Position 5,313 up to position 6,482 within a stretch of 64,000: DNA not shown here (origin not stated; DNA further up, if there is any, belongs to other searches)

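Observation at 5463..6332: Unknown 289-aa helical protein between flaF and flbT, where a flagellin-type substrate would be expected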

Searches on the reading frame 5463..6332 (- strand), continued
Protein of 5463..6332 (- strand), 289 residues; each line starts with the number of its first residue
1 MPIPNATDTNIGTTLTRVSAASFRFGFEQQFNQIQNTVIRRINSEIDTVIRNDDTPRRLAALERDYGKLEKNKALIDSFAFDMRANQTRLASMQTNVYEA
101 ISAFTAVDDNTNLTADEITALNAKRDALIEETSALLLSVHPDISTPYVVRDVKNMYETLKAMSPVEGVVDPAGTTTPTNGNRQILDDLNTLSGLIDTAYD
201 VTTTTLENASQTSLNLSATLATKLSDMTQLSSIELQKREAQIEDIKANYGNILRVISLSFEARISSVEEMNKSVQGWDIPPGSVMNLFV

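Call 30: search_protein_representatives(alignment_id=A1)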
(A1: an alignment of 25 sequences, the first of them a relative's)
Query: 25 sequences, 289 profile positions. Proteins with E-value up to 0.001 (for the whole library): 170; up to 1e-10: 136; up to 1e-30: 69. The best 150 are listed.
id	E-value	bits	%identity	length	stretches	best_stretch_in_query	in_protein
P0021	7.6e-131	452.2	-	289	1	1-289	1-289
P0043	2.8e-113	394.5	-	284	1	9-289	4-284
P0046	1.3e-101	356.3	-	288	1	3-289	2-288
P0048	1.3e-101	356.2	-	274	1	17-289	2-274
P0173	1.1e-98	346.6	-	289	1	1-289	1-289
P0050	6.1e-93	327.7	-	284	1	7-289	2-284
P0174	2.1e-89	316.1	-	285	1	6-289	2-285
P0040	2.7e-85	302.7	-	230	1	62-289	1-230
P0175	3.3e-83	295.8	-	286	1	10-289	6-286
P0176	2.6e-81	289.6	-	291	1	7-289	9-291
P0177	4.0e-78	279.1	-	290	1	6-289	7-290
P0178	4.4e-78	279.0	-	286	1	8-289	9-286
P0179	2.4e-76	273.3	-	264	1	28-289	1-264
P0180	9.6e-75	268.0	-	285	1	8-289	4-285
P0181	1.1e-74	267.8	-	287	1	8-289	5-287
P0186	1.7e-69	250.8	-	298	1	10-288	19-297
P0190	3.0e-68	246.7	-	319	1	11-285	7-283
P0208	3.6e-57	210.3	-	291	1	7-289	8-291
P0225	1.2e-46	175.9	-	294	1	10-282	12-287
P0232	3.7e-36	141.4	-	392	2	92-289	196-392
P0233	3.8e-34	134.8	-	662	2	108-289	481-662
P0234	4.5e-32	128.0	-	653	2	110-289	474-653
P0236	4.4e-30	121.4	-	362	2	10-111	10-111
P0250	4.9e-22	95.1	-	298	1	9-289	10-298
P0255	1.7e-20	90.0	-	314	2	182-289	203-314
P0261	1.7e-19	86.7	-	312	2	198-289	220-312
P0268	4.8e-18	81.9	-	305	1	8-289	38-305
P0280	8.0e-16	74.7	-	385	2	214-288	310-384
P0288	2.6e-13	66.4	-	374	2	8-120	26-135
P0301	5.2e-11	58.9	-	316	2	229-288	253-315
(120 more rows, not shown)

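Call 35: search_solved_structures(query=A3, max_evalue=10, show_alignments=2)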
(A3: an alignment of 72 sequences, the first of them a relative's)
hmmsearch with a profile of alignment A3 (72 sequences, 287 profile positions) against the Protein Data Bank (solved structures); distinct sequences matched with E-value up to 10: 40.
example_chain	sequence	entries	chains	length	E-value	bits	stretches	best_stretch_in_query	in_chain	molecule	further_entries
9ugr_A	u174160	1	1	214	5.6e-07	32.5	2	34-134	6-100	Syn-F4-Link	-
7wxz_A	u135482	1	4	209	8.5e-06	28.6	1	33-227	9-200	Spike protein S2'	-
7cot_A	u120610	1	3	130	0.00026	23.8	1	33-137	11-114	Spike glycoprotein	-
6lxt_A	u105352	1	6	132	0.00033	23.4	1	33-137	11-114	Spike protein S2, Spike protein S2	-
6kos_A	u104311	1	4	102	0.00074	22.3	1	38-133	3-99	SUWA (Super WA20)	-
8h7c_A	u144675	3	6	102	0.001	21.8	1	34-134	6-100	De novo ferric enterobactin esterase Syn-F4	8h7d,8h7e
6pfp_A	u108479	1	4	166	0.0021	20.7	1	48-145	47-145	Myosin-7 fused to GP7 and EB1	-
3vjf_A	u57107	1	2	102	0.0045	19.7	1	39-133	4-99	WA20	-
7zgx_A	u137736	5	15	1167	0.019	17.6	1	38-118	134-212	S-layer protein SlpA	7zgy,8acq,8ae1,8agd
9ukm_I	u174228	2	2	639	0.033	16.8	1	54-149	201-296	Defense against restriction protein A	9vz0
9ked_A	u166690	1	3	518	0.048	16.3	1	175-242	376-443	Hemagglutinin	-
8fed_F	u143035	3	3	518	0.066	15.9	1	86-223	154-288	Mce-family protein mce1f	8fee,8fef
23vw_A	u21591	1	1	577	0.067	15.8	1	51-154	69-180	CRISPR-associated DNA-binding protein Cas12m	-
9o5w_B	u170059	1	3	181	0.07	15.8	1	175-243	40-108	Hemagglutinin HA2 chain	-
6f62_A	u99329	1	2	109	0.074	15.7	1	46-105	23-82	Synaptonemal complex protein 1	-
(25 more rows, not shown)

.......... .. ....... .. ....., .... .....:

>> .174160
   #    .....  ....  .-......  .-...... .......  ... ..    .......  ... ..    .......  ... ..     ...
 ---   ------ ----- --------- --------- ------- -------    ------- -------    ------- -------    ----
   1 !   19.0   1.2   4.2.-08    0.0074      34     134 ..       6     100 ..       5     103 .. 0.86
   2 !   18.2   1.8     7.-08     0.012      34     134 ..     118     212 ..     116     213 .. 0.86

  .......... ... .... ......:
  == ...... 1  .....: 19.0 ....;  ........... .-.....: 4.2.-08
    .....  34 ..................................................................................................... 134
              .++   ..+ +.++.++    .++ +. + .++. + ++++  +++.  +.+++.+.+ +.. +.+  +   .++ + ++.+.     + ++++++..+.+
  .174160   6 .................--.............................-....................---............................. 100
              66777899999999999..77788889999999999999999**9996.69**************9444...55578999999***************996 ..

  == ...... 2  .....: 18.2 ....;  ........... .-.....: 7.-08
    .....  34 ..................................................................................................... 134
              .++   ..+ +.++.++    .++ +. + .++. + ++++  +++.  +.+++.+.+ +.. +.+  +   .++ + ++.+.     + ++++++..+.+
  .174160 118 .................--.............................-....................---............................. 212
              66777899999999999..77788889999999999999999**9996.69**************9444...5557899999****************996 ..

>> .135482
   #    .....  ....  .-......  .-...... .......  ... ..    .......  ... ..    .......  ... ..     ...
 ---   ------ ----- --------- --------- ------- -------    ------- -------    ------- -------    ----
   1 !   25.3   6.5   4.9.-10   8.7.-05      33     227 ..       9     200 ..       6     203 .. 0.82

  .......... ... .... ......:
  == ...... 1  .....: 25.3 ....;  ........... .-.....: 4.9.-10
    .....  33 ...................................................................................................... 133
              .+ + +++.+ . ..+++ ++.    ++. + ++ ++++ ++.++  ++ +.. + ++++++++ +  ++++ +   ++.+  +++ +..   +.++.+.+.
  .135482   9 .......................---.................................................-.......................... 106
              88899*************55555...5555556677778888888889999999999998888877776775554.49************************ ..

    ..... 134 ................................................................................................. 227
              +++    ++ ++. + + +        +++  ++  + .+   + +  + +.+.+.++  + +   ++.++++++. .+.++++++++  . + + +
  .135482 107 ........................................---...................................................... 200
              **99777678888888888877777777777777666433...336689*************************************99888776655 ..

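Call 39: search_protein_families(library=pfam, proteins=[P0233, P0234, P0232, P0236, P0280, P0288, P0255, P0261, P0301, P0190], max_evalue=0.1)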
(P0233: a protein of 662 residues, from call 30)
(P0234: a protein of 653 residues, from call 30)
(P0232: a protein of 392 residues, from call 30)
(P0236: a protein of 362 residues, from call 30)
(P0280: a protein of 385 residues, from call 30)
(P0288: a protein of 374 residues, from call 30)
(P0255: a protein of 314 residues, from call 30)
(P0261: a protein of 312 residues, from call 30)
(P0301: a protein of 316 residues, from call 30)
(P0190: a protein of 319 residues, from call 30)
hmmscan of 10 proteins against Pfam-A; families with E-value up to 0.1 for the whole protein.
P0233 (662 aa): 3 families
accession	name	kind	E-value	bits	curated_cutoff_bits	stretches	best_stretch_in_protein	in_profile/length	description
PF22639.1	Gp18_dom_I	-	0.0013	19.1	27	1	324-359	14-47/93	Tail sheath protein Gp18-like domain I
PF17936.7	Big_6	-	0.07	13.8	27.6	0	339-366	41-70/83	Bacterial Ig domain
PF18190.7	Plk4_PB1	-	0.077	13.5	26.4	0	432-464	35-67/107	Polo-like Kinase 4 Polo Box 1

P0234 (653 aa): 0 families

P0232 (392 aa): 1 family
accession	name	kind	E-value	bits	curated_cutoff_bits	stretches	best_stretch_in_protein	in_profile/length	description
PF20489.3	Birna_RdRp_C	-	0.079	13.9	28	0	39-96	30-89/106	Birnavirus RNA dependent RNA polymerase (VP1), C-terminal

P0236 (362 aa): 5 families
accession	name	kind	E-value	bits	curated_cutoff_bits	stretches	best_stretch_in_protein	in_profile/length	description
PF23891.1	DUF7243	-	0.0026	17.8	27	1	182-247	83-152/177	Family of unknown function (DUF7243)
PF04065.20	Not3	-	0.0031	17.4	25.8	1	42-81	26-65/231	Not1 N-terminal domain, CCR4-Not complex component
PF09762.14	CCDC93_CC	-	0.036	13.5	30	1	10-100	91-183/429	CCDC93 coiled-coil domain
PF04203.18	Sortase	-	0.042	14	26.6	1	238-291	31-83/125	Sortase domain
PF24810.1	RBD_LARS1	-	0.076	13.5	27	0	33-80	7-55/75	Leucine--tRNA ligase, RagD-binding domain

P0280 (385 aa): 4 families
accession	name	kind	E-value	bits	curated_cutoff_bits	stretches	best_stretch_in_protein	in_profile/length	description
PF08654.15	DASH_Dad2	-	0.0013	19.6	26.9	0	112-172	2-66/99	DASH complex subunit Dad2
PF25803.1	Spectrin_SYNE1_2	-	0.0039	17.9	27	0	117-173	50-106/113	Nesprin-1, spectrin repeats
PF02185.22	HR1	-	0.015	15.6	33.1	0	138-163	28-53/67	Hr1 repeat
PF23203.1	KIF21A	-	0.039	14.1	28.5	0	302-370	71-138/161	KIF21A-like domain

P0288 (374 aa): 4 families
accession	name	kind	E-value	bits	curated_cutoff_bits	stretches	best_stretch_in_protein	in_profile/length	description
PF04949.18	Transcrip_act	-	0.007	16.7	27.5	1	58-139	36-115/154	Transcriptional activator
PF08775.15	ParB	-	0.015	16.1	25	1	89-146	10-67/126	ParB family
PF24262.1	DUF7463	-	0.036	14.7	27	0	75-146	36-101/110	Family of unknown function (DUF7463)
PF08650.15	DASH_Dad4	-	0.043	14.3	29.8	0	54-89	24-59/71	DASH complex subunit Dad4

P0255 (314 aa): 2 families
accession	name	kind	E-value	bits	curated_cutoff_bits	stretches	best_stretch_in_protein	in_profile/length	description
PF07361.16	Cytochrom_B562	-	0.052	14.6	30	0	237-273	61-97/102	Cytochrome b562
PF15893.10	DUF4739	-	0.088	12.8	27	0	208-294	150-231/235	Domain of unknown function (DUF4739)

P0261 (312 aa): 0 families

P0301 (316 aa): 10 families
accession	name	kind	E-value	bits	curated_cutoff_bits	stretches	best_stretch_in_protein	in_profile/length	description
PF09602.15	PhaP_Bmeg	-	0.009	16.4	28.3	1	66-129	40-104/168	Polyhydroxyalkanoic acid inclusion protein (PhaP_Bmeg)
PF01442.23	Apolipoprotein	-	0.015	15.5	90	0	82-128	2-48/190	Apolipoprotein A1/A4/E domain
PF17675.6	APG6_N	-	0.017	16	45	0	57-96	10-51/132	Apg6 coiled-coil region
PF18071.7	HMW1C_N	-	0.019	15.3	27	1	67-124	15-72/146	HMW1C N-terminal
PF24850.1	CC_BshC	-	0.023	15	27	0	227-277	44-94/159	Bacillithiol biosynthesis BshC, C-terminal coiled-coil domain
PF00435.27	Spectrin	-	0.03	15.2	29.9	0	34-89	44-99/105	Spectrin repeat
PF24423.1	OVT1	-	0.073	13.9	30.9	0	25-88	6-65/100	Major antigen, helical domain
PF07889.17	DUF1664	-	0.081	13.4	34.6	0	58-107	47-96/124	Protein of unknown function (DUF1664)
PF06295.17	ZapG-like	-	0.084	13.4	33.5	0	56-124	28-96/123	Z-ring associated protein G-like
PF12646.12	DUF3783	-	0.093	13.1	27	0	48-67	36-55/56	Domain of unknown function (DUF3783)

P0190 (319 aa): 4 families
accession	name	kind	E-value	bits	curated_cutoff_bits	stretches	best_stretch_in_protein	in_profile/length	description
PF09726.14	Macoilin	-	0.0054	15.9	32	1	224-283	600-660/671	Macoilin family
PF19524.4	DUF6054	-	0.021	15.1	27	1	21-79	2-57/111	Family of unknown function (DUF6054)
PF01476.26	LysM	-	0.065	13.6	20.9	0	251-281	9-38/43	LysM domain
PF16326.10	ABC_tran_CTD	-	0.099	13.3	32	0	53-101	8-58/69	ABC transporter C-terminal domain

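Call 43: list_cluster_members(proteins=[P0173, P0176, P0186, P0190, P0208, P0225, P0233, P0236, P0250, P0268])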
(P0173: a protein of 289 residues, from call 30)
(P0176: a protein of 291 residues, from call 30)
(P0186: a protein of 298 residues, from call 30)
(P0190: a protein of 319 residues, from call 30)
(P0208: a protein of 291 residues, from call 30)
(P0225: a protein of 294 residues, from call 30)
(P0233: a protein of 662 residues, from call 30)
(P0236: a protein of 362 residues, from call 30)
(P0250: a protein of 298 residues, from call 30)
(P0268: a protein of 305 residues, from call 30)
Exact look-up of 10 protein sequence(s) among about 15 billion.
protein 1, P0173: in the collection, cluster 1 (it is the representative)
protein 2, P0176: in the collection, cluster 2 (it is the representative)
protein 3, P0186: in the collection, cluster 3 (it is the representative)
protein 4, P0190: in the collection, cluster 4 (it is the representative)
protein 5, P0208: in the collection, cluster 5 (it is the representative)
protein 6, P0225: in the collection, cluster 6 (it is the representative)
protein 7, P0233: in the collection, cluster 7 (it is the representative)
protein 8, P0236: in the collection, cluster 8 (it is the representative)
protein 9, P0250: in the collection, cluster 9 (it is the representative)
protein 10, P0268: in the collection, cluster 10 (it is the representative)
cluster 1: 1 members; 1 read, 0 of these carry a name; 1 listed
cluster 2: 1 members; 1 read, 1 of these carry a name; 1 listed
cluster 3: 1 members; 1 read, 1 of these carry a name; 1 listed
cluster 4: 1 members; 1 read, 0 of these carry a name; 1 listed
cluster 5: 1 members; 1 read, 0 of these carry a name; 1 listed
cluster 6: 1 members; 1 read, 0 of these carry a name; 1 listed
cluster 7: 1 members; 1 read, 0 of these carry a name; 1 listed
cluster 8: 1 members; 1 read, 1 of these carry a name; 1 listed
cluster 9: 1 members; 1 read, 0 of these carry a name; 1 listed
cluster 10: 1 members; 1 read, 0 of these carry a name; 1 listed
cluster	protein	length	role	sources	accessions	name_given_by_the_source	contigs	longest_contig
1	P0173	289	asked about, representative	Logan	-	-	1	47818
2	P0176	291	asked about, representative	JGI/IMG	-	hypothetical protein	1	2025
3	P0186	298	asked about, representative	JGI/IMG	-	hypothetical protein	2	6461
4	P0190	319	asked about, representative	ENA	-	-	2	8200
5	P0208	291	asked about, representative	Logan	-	-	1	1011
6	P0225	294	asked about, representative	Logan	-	-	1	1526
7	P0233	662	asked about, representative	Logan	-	-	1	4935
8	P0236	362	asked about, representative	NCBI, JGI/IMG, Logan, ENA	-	hypothetical protein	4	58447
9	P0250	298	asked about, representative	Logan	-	-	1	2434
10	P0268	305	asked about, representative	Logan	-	-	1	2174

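Call 44: find_encoding_contigs(protein=P0236, flank=10000, max_places=2)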
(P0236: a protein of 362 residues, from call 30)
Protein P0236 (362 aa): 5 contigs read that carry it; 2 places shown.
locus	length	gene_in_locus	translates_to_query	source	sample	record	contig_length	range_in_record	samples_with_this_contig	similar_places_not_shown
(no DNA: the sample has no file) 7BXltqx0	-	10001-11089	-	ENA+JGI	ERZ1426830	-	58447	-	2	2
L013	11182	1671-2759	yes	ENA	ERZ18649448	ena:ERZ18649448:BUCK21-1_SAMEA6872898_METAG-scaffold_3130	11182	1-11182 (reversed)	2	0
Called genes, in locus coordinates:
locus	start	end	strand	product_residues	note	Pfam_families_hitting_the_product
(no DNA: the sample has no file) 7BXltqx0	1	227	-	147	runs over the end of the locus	PF05130:FlgN (faint)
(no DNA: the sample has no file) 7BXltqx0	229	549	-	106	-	PF10135:Rod-binding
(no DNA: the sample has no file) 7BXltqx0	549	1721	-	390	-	PF02119:FlgI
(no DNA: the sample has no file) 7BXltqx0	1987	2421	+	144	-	PF10768:FliX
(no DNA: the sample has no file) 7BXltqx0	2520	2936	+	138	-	PF21157:DksA_N, PF01258:zf-dskA_traR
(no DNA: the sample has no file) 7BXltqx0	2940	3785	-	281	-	PF09140:MipZ, PF10609:ParA, PF13614:AAA_31, PF01656:CbiA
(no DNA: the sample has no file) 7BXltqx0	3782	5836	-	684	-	PF00384:Molybdopterin, PF01568:Molydop_binding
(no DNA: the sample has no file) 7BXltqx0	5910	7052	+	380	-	PF07992:Pyr_redox_2 (weak), PF00070:Pyr_redox (faint), PF01266:DAO, PF01593:Amino_oxidase (faint), PF13450:NAD_binding_8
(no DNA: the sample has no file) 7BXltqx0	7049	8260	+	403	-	-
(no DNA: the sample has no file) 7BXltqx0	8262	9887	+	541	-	PF00501:AMP-binding, PF13193:AMP-binding_C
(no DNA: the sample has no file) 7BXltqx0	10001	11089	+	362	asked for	-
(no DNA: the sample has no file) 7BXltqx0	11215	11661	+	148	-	PF07309:FlaF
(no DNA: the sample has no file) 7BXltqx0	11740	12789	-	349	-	-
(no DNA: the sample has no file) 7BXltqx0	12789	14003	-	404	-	PF01041:DegT_DnrJ_EryC1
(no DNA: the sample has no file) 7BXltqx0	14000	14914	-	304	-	PF02779:Transket_pyr, PF02780:Transketolase_C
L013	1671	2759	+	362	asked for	-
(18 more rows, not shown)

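Call 45: find_encoding_contigs(protein=P0002, flank=10000, max_places=1)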
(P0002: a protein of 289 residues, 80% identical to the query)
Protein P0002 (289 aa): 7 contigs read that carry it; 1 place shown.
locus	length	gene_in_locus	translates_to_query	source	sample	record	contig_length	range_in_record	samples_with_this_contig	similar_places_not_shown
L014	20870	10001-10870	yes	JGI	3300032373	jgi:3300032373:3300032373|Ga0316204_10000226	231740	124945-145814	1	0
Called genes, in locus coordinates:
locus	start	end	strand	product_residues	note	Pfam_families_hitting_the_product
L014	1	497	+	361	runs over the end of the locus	PF00005:ABC_tran, PF13304:AAA_21 (weak), PF08402:TOBE_2 (faint)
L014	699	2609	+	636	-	PF22692:LlgE_F_G_D1 (faint), PF06429:Flg_bbr_C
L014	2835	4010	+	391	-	PF02119:FlgI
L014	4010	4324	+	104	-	PF10135:Rod-binding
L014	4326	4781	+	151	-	PF05130:FlgN (faint)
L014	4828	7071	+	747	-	PF22638:FlgK_D1, PF07196:Flagellin_IN (weak), PF06429:Flg_bbr_C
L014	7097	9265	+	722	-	-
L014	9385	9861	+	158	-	PF07309:FlaF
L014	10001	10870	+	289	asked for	-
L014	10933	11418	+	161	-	PF07378:FlbT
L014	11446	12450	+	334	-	PF00106:adh_short, PF01073:3Beta_HSD, PF01370:Epimerase, PF02719:Polysacc_synt_2, PF04321:RmlD_sub_bind, PF05368:NmrA (weak), PF16363:GDP_Man_Dehyd, PF13460:NAD_binding_10, +2 more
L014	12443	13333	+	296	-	PF03102:NeuB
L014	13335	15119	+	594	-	PF02348:CTP_transf_3, PF12804:NTP_transf_3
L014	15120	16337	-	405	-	PF07021:MetW (faint), PF13489:Methyltransf_23, PF08241:Methyltransf_11, PF08242:Methyltransf_12, PF13649:Methyltransf_25, PF13847:Methyltransf_31, PF08484:Methyltransf_14 (weak)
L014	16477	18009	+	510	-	PF01467:CTP_transf_like, PF00294:PfkB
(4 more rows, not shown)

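Call 54: search_dna_similar(query=P0001, collection=plasmids, mode=protein, max_evalue=1, max_rows=20)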
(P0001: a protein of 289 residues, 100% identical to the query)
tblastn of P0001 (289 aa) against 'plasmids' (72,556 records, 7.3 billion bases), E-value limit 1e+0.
No match.

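Call 58: search_protein_families(library=pfam, proteins=[P0006, L001:8922-10913:+, L002:8871-10823:+], max_evalue=10)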
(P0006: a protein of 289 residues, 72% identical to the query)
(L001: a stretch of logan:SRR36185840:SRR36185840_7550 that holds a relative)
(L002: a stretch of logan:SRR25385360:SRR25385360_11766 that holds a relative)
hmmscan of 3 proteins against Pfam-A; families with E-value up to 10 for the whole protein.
P0006 (289 aa): 1 family
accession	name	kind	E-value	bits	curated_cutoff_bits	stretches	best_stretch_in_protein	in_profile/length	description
PF19348.4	DUF5926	-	0.2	11.7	27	1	86-155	62-129/264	Family of unknown function (DUF5926)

L001:8922-10913:+ (663 aa): 4 families
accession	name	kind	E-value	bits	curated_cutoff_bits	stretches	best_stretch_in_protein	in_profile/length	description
PF01973.23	MptE-like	-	7.6e-33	114.1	34.6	1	266-417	21-169/171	6-hydroxymethylpterin diphosphokinase MptE-like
PF20157.4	Maf_flag10_N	-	7.2e-32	111.1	23.5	1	15-231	5-224/228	Glycosyltransferase Maf N-terminal domain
PF20156.4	Maf_C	-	0.14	12.6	27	1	596-639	48-92/122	Flagellin glycosyltransferase Maf helical bundle domain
PF10372.14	CdaS_N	-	0.31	11.6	27.2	1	310-373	6-69/69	Diadenylate cyclase CdaS, N-terminal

L002:8871-10823:+ (650 aa): 17 families
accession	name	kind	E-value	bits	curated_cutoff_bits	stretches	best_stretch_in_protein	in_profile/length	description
PF13844.12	Glyco_transf_41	-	6e-31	107.7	25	2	461-631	379-540/543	Glycosyl transferase family 41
PF07719.23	TPR_2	-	3.5e-16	58.4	27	2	43-76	1-34/34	Tetratricopeptide repeat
PF13432.12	TPR_16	-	2.5e-14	53.8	32.7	3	15-74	3-62/65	Tetratricopeptide repeat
PF12895.13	ANAPC3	-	4.8e-11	43.2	27.2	3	23-97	3-76/82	Anaphase-promoting complex, cyclosome, subunit 3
PF13371.12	TPR_9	-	8.9e-11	42.1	35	2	141-201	4-64/73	Tetratricopeptide repeat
PF14559.12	TPR_19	-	2.5e-10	41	25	3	24-84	6-66/68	Tetratricopeptide repeat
PF13428.12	TPR_14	-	2.9e-10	40.2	23.5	3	44-84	2-42/44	Tetratricopeptide repeat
PF13181.12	TPR_8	-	6e-08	32.7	25.7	2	43-76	1-34/34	Tetratricopeptide repeat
PF00515.34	TPR_1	-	1.4e-07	31.5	27.8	2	43-76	1-34/34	Tetratricopeptide repeat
PF23914.1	TPR_CcmH_CycH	-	2.3e-05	24.7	42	2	144-222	62-143/158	Cytochrome c-type biogenesis protein H TPR domain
PF13414.12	TPR_11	-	0.00091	19.3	26.8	1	24-57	9-42/42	TPR repeat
PF13174.12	TPR_6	-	0.011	16.8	26.3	0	168-198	2-32/33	Tetratricopeptide repeat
PF17874.7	TPR_MalT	-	0.031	14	45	1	15-89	7-86/336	MalT-like TPR region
PF13176.12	TPR_7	-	0.039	14.5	27.9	0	46-77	2-35/36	Tetratricopeptide repeat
PF13431.12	TPR_17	-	0.05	14.3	24.4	1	32-64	2-34/34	Tetratricopeptide repeat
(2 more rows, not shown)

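Call 69: predict_structure(alignment_id=A3)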
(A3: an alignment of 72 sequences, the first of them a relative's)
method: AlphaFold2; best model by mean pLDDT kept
length: 289 residues; sequences in the alignment: 72
mean_pLDDT: 90.9   pTM: 0.69
mean pLDDT of the five models: 90.9, 90.5, 89.0, 89.0, 87.5
residues with pLDDT >= 90: 217; 70-90: 49; 50-70: 23; < 50: 0
segments of 3 or more residues with pLDDT < 50: none
pLDDT, mean of each block of 10 residues (from residue 1): 58 84 89 93 95 95 97 97 98 97 80 92 97 96 92 97 95 92 96 98 97 97 97 95 96 91 87 75 65
secondary structure, 60 per line:
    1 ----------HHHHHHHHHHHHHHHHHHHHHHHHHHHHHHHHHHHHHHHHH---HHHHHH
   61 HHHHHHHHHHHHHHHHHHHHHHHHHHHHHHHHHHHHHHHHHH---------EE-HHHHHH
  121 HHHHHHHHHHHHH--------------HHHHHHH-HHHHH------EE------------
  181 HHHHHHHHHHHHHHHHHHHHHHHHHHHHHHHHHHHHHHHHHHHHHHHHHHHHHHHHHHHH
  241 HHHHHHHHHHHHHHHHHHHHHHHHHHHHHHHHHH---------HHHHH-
elements in order: H11-51 H55-102 H115-133 H148-154 H156-160 H181-274 H284-288

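Call 71: fold_search(model_id=the predicted structure, library=pdb)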
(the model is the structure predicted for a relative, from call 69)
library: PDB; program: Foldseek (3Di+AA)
matches with E <= 10: 869; with E <= 0.001: 2
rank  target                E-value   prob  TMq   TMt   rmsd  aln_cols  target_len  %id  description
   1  6xky_A                3.8e-04  1.00  0.43  0.45  13.6       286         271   15  Caulobacter crescentus FljK filament, straightened (released 2020-12-23)
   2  6xl0_A                4.2e-04  1.00  0.43  0.45  13.5       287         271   16  Caulobacter crescentus FljK filament (released 2020-12-23)
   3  8uxj_A                1.9e-03  1.00  0.40  0.43  18.0       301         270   15  Caulobacter crescentus FljK flagellar filament (asymmetrical) (released 2024-06-26)
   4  8uxn_A                2.0e-03  1.00  0.41  0.44  13.4       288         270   15  Caulobacter crescentus FljM flagellar filament (symmetrized) (released 2024-06-26)
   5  9cef_A                2.5e-03  1.00  0.40  0.42  13.7       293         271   16  Caulobacter crescentus FljN flagellar filament (symmetrized) (released 2024-08-28)
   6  9u7y_BB               3.4e-03  0.97  0.30  0.28  14.4       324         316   13  Structure of the tip region of the intial complex in bacterial flagellar filament assembly at 3.68 angstroms resoluti (released 2026-04-01)
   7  8cvi_A                3.8e-03  1.00  0.36  0.38  13.3       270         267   11  Cryo-EM structure of the supercoiled EPEC H6 flagellar filament core Curly I waveform (released 2022-09-07)
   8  9go6_S                5.5e-03  0.97  0.28  0.26  12.7       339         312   12  Salmonella hook-filament junction complex (released 2025-04-09)
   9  8cxm_0                6.4e-03  1.00  0.40  0.43  11.3       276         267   10  Cryo-EM structure of the supercoiled E. coli K12 flagellar filament core, Normal waveform (released 2022-09-07)
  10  9u4r_BA               1.1e-02  0.95  0.29  0.27  13.8       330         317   13  Structure of the intial complex in filament assembly at 3.23 angstroms resolution, conformation 2. (released 2026-03-25)
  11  9hpz_A                1.3e-02  1.00  0.44  0.46  16.1       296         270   10  Cryo-EM structure of the wild-type flagellar filament from Roseburia hominis (released 2025-12-10)
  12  9go6_Q                1.3e-02  0.90  0.27  0.26  16.6       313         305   13  Salmonella hook-filament junction complex (released 2025-04-09)
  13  9go6_N                1.4e-02  0.92  0.30  0.28  17.1       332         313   14  Salmonella hook-filament junction complex (released 2025-04-09)
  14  8uxk_A                1.6e-02  1.00  0.41  0.43  14.8       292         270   12  Caulobacter crescentus FljL flagellar filament (asymmetrical) (released 2024-08-28)
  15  9go6_V                1.7e-02  0.92  0.28  0.27  14.4       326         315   12  Salmonella hook-filament junction complex (released 2025-04-09)
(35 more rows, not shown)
